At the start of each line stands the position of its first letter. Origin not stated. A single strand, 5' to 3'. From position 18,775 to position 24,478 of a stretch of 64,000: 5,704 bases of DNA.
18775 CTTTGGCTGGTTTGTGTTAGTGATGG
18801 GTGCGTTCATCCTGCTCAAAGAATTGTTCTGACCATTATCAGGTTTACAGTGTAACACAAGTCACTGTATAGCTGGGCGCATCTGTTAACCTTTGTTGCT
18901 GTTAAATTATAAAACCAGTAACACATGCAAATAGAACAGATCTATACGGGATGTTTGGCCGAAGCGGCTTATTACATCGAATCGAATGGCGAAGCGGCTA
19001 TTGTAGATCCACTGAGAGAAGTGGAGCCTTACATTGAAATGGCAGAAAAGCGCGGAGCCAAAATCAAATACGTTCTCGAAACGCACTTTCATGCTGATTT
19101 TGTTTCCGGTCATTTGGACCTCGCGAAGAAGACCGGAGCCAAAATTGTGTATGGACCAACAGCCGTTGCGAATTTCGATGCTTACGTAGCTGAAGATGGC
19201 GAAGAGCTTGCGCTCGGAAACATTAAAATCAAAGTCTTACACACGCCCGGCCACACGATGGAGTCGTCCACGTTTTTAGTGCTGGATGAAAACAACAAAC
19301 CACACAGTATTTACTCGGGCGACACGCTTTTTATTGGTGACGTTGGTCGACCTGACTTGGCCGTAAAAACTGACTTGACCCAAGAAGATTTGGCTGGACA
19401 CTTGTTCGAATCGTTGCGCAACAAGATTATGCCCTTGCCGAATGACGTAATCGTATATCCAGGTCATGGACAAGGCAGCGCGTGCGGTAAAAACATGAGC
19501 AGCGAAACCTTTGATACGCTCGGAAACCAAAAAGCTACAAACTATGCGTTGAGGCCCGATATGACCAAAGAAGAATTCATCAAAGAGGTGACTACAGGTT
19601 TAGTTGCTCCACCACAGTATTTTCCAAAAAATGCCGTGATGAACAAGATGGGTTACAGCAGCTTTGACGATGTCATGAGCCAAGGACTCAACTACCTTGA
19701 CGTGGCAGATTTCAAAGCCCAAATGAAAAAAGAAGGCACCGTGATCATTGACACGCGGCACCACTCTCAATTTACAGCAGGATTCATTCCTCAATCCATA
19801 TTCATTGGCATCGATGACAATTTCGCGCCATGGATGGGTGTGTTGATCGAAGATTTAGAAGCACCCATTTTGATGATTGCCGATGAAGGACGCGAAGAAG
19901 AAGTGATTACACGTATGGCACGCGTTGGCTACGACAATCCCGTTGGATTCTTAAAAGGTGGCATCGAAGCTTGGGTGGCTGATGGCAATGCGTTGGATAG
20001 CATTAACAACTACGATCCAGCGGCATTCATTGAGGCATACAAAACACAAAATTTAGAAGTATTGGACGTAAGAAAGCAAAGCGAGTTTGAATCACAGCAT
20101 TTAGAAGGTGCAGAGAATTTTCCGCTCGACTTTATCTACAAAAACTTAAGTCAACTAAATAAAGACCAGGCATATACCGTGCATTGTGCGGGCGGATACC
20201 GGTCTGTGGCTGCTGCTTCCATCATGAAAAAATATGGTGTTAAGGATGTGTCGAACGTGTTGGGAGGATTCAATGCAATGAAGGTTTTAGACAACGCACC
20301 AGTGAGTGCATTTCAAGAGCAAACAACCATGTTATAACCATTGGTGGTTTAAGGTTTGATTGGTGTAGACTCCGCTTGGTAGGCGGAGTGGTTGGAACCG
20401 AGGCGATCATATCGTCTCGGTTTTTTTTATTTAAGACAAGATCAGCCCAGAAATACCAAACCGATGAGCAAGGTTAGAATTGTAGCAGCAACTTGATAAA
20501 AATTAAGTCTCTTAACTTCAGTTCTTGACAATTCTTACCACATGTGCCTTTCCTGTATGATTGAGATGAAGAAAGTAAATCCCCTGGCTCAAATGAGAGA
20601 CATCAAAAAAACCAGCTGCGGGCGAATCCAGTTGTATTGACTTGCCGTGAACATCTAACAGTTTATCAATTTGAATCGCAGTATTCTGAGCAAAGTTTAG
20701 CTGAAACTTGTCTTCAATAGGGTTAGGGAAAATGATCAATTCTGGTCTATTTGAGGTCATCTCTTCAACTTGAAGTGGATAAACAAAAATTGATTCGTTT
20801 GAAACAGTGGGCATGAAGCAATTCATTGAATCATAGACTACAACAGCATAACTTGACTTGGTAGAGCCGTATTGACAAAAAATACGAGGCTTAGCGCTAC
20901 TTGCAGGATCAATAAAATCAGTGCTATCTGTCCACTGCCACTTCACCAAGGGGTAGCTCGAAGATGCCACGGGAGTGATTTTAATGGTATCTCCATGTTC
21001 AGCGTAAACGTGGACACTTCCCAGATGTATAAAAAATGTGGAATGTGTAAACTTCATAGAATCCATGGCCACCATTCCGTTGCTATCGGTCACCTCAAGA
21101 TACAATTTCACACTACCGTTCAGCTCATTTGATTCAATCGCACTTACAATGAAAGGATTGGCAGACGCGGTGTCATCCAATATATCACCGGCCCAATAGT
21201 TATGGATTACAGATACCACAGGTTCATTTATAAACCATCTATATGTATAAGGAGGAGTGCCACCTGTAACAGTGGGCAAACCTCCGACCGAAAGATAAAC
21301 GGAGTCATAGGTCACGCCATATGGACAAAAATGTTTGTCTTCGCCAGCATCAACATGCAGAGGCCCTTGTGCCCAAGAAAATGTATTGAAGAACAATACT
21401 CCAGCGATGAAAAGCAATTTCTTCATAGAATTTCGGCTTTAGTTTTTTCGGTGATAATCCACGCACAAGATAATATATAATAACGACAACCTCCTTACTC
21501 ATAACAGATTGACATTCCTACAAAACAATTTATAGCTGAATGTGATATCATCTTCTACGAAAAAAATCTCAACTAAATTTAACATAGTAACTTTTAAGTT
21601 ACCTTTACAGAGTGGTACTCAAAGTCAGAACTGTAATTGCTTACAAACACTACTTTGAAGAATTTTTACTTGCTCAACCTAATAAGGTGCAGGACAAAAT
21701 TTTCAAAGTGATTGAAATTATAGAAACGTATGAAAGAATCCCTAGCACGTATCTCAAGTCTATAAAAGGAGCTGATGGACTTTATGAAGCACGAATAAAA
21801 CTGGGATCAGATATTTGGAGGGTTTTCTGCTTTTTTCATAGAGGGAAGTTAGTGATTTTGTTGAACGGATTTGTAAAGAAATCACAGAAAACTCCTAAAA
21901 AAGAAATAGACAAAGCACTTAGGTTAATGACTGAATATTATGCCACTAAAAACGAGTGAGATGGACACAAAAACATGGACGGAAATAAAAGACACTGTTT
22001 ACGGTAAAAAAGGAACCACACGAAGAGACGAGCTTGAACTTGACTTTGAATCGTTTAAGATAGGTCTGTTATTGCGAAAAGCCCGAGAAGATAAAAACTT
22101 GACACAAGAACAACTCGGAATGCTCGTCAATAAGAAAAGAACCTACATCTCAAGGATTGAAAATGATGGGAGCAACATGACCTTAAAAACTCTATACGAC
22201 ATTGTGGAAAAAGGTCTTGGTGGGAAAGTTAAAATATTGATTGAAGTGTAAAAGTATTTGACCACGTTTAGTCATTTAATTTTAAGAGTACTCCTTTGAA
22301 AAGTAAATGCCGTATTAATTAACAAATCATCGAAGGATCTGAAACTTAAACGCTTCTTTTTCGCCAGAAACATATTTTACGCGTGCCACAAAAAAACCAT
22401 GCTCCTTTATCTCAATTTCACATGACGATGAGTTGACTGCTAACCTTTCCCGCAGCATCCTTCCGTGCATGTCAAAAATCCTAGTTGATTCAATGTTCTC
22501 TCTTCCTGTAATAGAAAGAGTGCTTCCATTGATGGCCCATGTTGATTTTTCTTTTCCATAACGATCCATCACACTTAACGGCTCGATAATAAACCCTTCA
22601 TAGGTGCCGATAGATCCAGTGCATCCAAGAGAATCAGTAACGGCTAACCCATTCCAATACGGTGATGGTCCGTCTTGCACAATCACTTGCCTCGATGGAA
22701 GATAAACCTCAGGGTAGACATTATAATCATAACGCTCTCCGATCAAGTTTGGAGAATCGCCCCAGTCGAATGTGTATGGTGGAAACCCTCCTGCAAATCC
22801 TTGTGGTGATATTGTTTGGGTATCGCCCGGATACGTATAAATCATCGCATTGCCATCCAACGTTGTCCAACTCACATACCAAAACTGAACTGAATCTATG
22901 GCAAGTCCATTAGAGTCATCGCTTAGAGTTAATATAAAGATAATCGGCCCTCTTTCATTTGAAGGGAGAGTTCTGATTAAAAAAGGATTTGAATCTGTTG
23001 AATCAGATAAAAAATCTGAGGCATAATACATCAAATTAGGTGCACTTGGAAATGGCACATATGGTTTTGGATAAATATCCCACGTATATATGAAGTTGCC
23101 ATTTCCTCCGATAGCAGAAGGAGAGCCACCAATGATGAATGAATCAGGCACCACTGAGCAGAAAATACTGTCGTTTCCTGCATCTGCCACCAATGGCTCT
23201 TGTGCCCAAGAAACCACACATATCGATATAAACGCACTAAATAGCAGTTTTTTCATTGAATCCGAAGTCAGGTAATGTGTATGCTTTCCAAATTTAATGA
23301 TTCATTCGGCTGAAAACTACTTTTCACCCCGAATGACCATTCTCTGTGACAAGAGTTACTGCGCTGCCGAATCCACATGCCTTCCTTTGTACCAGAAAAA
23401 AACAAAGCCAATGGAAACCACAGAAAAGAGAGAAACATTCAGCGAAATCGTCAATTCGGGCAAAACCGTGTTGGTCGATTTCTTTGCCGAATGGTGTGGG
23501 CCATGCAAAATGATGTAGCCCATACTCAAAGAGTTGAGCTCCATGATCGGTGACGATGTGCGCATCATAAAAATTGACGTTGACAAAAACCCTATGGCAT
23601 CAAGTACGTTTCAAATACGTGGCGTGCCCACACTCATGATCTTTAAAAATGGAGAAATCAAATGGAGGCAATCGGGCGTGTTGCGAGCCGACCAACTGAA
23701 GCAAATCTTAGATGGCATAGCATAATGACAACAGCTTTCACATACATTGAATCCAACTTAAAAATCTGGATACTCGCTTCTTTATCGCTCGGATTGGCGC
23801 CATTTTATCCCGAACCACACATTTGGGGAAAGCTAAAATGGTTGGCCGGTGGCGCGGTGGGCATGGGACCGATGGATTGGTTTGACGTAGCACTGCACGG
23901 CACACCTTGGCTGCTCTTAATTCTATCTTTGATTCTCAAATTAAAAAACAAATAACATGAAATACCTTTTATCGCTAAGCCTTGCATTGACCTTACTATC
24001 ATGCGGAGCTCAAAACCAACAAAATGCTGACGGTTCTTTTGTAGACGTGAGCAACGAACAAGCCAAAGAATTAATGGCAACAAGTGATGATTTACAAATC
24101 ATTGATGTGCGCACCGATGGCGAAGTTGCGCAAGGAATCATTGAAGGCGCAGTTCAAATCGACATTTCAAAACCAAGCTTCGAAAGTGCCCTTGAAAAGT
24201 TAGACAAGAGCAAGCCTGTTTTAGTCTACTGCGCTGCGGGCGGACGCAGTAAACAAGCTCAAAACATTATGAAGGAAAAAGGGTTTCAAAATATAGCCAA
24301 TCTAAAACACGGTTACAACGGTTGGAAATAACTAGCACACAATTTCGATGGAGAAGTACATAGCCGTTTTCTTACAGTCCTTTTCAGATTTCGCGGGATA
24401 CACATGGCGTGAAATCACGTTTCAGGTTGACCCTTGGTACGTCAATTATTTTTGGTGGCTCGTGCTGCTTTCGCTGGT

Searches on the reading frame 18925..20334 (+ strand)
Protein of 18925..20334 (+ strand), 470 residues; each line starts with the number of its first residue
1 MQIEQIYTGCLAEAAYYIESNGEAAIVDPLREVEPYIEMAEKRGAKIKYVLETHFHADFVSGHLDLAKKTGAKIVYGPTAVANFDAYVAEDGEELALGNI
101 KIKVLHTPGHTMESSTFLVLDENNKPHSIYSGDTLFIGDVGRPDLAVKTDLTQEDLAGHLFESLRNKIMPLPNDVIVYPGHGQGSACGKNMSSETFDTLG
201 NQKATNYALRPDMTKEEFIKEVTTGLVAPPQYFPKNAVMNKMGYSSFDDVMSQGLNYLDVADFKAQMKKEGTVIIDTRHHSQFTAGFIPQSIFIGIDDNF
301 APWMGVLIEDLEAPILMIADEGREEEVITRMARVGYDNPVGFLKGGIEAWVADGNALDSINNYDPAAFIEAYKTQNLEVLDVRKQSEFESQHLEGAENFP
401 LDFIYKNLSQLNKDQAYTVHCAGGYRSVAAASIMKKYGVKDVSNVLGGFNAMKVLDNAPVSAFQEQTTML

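Call 19: search_protein_families(library=pfam, proteins=[window:18925-20334:+], max_evalue=0.001)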
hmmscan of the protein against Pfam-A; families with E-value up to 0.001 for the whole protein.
window:18925-20334:+ (470 aa): 2 families
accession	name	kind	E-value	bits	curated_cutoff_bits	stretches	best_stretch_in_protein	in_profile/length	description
PF00581.25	Rhodanese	-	2.3e-28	99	22.2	2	367-452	4-99/102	Rhodanese-like domain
PF00753.33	Lactamase_B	-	1e-15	58.7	22.7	1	10-181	3-196/196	Metallo-beta-lactamase superfamily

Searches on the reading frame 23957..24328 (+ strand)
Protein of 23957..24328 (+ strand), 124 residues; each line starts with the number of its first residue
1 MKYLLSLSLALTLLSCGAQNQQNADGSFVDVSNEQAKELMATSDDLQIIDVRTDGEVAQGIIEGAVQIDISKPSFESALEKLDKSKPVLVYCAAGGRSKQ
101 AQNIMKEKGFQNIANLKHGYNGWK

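Call 74: search_protein_families(library=pfam, proteins=[window:23957-24328:+], max_evalue=0.001)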
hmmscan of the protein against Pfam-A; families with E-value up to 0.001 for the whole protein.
window:23957-24328:+ (124 aa): 1 family
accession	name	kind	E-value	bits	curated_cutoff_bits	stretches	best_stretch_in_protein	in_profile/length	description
PF00581.25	Rhodanese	-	2.6e-20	73.2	22.2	1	33-124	2-100/102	Rhodanese-like domain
